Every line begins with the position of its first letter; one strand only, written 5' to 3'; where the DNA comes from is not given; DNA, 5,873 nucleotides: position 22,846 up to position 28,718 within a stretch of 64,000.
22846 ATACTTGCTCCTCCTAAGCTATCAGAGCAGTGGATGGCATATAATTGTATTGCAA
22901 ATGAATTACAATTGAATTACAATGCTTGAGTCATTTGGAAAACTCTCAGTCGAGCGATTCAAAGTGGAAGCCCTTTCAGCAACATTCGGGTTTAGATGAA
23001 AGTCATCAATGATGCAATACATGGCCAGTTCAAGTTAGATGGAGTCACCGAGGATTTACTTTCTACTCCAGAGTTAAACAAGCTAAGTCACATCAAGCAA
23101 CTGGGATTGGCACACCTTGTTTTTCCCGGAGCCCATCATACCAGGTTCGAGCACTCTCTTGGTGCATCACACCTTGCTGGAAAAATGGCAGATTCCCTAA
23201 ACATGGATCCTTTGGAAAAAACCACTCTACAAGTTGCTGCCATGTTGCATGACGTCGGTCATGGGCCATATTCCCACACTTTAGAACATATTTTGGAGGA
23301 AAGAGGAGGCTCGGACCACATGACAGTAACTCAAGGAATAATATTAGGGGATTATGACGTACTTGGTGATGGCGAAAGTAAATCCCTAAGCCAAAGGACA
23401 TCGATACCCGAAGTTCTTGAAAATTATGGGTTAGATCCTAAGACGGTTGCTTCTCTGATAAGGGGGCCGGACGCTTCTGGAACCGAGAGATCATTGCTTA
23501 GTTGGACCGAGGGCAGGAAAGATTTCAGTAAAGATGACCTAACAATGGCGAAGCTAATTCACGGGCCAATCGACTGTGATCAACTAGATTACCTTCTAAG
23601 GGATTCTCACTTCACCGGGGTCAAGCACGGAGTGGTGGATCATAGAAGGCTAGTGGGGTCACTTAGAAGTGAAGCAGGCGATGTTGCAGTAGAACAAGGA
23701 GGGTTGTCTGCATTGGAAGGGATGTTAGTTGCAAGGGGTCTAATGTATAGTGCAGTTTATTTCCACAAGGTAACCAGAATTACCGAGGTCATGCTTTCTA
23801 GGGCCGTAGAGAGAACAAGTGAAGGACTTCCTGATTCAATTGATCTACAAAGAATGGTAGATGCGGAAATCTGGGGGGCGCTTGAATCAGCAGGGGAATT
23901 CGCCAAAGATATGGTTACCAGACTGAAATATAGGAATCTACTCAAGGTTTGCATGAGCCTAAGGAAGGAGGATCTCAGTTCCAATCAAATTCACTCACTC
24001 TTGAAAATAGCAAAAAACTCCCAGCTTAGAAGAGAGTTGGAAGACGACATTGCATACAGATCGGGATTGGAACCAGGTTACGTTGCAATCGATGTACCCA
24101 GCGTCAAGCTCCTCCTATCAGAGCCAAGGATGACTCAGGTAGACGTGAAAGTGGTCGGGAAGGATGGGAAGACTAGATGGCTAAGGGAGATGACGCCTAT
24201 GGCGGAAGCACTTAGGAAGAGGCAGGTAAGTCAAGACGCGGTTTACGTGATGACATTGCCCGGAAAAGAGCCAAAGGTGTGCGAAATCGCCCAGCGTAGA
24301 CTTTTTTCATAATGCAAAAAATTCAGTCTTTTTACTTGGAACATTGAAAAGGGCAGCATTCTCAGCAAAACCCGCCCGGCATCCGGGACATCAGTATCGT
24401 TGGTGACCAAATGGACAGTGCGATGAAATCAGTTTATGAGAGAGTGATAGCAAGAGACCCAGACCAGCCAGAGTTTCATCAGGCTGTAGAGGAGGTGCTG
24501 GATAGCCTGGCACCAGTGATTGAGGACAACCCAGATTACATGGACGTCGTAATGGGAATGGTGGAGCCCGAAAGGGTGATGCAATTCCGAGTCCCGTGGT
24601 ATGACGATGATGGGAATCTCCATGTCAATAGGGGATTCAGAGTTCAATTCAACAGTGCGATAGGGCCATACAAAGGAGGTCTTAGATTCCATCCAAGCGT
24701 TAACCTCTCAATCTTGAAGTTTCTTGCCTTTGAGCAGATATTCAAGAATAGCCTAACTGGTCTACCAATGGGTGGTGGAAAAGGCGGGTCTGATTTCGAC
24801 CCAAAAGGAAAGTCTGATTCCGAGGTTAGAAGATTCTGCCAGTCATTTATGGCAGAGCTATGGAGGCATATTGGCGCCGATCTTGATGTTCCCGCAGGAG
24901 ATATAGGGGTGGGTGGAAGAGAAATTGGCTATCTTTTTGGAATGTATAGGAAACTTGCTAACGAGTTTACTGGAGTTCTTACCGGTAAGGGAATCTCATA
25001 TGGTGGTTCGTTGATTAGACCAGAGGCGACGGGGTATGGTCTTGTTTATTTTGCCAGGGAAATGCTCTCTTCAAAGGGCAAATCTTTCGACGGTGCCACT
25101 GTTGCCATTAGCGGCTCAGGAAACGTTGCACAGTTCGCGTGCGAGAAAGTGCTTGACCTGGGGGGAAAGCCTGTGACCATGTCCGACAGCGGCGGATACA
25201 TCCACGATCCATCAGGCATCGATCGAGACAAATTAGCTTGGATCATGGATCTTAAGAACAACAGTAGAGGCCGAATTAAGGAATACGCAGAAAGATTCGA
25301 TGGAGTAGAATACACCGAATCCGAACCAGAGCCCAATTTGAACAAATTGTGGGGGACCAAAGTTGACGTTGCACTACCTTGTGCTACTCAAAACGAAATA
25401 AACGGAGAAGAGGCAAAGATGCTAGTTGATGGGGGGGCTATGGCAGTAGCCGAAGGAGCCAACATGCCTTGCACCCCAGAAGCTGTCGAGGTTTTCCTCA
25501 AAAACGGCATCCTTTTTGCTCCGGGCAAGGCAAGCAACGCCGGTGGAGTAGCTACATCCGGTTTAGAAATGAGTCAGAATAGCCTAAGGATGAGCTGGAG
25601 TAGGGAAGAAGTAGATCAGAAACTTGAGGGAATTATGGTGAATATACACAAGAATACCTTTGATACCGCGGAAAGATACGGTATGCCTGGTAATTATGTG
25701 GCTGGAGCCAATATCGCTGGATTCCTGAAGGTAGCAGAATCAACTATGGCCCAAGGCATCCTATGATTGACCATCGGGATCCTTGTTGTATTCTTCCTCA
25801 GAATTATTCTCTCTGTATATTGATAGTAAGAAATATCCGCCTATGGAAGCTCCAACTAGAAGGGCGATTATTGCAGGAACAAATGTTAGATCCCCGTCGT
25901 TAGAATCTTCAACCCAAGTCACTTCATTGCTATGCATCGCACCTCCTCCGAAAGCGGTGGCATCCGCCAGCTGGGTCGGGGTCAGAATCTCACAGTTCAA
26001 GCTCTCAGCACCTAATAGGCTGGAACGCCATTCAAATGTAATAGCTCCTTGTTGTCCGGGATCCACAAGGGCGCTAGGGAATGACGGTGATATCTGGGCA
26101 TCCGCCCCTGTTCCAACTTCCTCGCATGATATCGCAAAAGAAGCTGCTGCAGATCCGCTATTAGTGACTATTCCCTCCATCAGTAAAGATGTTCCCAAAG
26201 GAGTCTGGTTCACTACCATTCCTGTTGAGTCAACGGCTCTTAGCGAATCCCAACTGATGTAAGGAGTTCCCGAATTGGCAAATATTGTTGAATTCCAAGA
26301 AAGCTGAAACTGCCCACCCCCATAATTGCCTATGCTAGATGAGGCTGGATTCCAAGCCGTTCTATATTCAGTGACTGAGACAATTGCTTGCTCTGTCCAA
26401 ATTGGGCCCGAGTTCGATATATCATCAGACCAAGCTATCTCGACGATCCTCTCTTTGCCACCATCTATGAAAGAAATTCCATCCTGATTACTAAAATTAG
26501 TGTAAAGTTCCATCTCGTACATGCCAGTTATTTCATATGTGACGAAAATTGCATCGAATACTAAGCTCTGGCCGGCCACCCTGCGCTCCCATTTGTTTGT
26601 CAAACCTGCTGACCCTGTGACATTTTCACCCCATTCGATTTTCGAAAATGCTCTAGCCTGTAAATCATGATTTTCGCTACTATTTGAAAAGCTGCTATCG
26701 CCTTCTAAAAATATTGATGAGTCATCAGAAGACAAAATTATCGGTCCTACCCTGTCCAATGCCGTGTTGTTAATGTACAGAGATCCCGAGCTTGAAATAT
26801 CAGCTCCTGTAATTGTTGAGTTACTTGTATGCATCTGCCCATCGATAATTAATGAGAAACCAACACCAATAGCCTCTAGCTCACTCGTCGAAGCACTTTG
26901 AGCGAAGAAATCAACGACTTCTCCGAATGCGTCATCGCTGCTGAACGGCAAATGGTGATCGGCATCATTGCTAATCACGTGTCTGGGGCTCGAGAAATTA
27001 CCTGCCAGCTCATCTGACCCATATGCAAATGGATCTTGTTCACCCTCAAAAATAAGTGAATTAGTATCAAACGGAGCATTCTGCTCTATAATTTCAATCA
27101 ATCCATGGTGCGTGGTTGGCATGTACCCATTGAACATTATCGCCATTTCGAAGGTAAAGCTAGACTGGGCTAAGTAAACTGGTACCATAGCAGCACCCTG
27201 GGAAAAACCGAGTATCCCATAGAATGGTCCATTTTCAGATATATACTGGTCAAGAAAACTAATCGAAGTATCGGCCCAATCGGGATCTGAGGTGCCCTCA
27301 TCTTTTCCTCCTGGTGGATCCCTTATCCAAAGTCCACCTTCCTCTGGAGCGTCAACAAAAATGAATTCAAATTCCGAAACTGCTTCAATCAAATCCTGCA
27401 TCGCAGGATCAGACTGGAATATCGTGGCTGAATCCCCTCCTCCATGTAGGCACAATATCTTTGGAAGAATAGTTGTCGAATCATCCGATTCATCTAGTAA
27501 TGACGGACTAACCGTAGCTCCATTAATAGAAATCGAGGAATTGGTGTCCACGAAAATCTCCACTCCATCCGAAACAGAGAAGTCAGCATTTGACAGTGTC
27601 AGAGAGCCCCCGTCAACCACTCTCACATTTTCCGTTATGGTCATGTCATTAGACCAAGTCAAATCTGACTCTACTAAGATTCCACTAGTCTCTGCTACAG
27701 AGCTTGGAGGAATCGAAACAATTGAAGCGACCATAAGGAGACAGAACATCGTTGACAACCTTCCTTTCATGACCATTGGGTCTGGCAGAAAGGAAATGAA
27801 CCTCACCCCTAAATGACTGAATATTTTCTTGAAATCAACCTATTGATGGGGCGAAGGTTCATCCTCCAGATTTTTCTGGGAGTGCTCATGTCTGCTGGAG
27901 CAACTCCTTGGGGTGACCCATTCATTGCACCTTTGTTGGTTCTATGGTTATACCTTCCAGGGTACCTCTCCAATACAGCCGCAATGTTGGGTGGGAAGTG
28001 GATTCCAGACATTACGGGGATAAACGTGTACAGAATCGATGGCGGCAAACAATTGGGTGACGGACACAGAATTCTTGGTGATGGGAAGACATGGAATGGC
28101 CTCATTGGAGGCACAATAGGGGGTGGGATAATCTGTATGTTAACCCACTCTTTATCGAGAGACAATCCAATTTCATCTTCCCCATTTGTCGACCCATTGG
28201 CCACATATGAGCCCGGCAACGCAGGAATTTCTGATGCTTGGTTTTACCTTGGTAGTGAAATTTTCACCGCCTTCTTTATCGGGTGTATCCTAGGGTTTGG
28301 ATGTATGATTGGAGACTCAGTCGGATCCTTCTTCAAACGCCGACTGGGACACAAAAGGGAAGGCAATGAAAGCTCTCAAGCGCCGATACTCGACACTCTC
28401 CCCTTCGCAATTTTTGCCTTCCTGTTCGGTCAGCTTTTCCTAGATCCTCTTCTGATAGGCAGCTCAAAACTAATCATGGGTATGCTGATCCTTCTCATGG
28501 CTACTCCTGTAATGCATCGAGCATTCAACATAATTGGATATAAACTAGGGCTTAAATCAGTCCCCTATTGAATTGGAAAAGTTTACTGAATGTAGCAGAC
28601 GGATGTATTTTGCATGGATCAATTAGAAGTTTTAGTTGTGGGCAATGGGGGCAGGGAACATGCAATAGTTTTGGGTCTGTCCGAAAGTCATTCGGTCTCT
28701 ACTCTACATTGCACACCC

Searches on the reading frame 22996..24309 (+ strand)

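Call 9: search_protein_families(library=pfam, proteins=[window:22996-24309:+], max_evalue=0.001)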
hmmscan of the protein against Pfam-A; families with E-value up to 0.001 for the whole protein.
window:22996-24309:+ (438 aa): 2 families
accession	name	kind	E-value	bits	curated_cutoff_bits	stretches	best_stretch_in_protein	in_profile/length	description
PF19276.4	HD_assoc_2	-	7.1e-39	134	23.1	1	214-434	1-209/222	HD associated region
PF01966.28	HD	-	1.5e-10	41.8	22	1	50-111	1-61/116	HD domain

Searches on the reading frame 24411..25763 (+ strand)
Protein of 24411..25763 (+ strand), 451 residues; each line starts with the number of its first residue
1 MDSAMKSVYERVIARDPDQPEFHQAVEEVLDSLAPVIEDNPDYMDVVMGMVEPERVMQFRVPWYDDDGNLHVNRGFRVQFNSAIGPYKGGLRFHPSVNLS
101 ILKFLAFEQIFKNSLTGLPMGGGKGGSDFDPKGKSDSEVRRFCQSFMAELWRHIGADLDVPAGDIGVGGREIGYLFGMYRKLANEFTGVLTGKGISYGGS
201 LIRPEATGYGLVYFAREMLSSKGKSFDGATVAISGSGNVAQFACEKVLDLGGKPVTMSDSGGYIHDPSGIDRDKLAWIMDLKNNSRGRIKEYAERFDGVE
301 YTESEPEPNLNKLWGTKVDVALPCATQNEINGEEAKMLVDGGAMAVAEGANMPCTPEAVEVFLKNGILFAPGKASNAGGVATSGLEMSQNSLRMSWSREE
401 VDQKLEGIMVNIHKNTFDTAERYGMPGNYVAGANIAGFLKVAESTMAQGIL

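Call 9: search_protein_families(library=pfam, proteins=[window:24411-25763:+], max_evalue=0.001)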
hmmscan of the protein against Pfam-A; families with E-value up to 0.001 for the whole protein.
window:24411-25763:+ (451 aa): 2 families
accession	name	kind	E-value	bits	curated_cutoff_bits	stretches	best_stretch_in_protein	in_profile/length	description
PF00208.27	ELFV_dehydrog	-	8.2e-89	297.9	23.4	1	198-449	1-241/241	Glutamate/Leucine/Phenylalanine/Valine dehydrogenase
PF02812.23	ELFV_dehydrog_N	-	1.6e-52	177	25.3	1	53-181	1-129/129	Glu/Leu/Phe/Val dehydrogenase, dimerisation domain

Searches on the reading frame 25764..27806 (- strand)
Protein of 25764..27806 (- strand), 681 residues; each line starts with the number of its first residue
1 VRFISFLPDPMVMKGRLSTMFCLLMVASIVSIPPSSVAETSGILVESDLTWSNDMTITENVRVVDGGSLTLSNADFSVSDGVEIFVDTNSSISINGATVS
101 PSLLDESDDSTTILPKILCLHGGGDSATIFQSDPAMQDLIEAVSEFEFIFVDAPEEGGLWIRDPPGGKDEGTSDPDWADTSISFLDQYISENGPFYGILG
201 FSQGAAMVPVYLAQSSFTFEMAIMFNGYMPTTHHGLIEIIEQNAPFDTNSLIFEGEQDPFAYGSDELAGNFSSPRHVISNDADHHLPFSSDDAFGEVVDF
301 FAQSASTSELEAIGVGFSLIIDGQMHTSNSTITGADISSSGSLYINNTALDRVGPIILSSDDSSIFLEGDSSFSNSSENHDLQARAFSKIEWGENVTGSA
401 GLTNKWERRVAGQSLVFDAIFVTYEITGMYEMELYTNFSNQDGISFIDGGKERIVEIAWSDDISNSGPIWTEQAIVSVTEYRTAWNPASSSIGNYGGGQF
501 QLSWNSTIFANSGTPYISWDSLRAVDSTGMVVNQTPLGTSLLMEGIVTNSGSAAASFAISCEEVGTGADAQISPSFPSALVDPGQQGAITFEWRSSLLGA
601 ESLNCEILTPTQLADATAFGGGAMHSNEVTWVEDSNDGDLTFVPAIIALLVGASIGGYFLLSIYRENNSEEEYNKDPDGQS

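Call 9: search_protein_families(library=pfam, proteins=[window:25764-27806:-], max_evalue=0.001)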
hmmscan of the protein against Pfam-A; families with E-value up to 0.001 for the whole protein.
window:25764-27806:- (681 aa): 2 families
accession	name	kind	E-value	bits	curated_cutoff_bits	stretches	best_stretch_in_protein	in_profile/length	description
PF03959.19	FSH1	-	4.6e-22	79.2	21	1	176-291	83-206/211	Serine hydrolase (FSH1)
PF12697.13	Abhydrolase_6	-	9.6e-05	23.6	26.3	0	117-208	1-80/217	Alpha/beta hydrolase family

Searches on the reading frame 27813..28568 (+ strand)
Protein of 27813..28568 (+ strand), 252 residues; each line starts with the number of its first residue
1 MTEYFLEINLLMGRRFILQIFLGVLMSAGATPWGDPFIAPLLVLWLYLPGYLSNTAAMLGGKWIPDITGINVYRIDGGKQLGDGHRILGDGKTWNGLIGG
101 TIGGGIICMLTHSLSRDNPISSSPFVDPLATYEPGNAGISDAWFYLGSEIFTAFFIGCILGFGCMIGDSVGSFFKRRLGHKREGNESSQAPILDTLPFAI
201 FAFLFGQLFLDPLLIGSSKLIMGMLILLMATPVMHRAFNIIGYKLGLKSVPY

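Call 9: search_protein_families(library=pfam, proteins=[window:27813-28568:+], max_evalue=0.001)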
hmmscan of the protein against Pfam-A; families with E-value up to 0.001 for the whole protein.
window:27813-28568:+ (252 aa): 2 families
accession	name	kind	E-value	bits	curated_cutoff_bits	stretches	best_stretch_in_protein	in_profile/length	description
PF01864.22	CarS-like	-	5e-30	105.2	22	2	148-252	82-175/175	CDP-archaeol synthase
PF01148.25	CTP_transf_1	-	1.2e-07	32.3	24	1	91-184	169-234/264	Cytidylyltransferase family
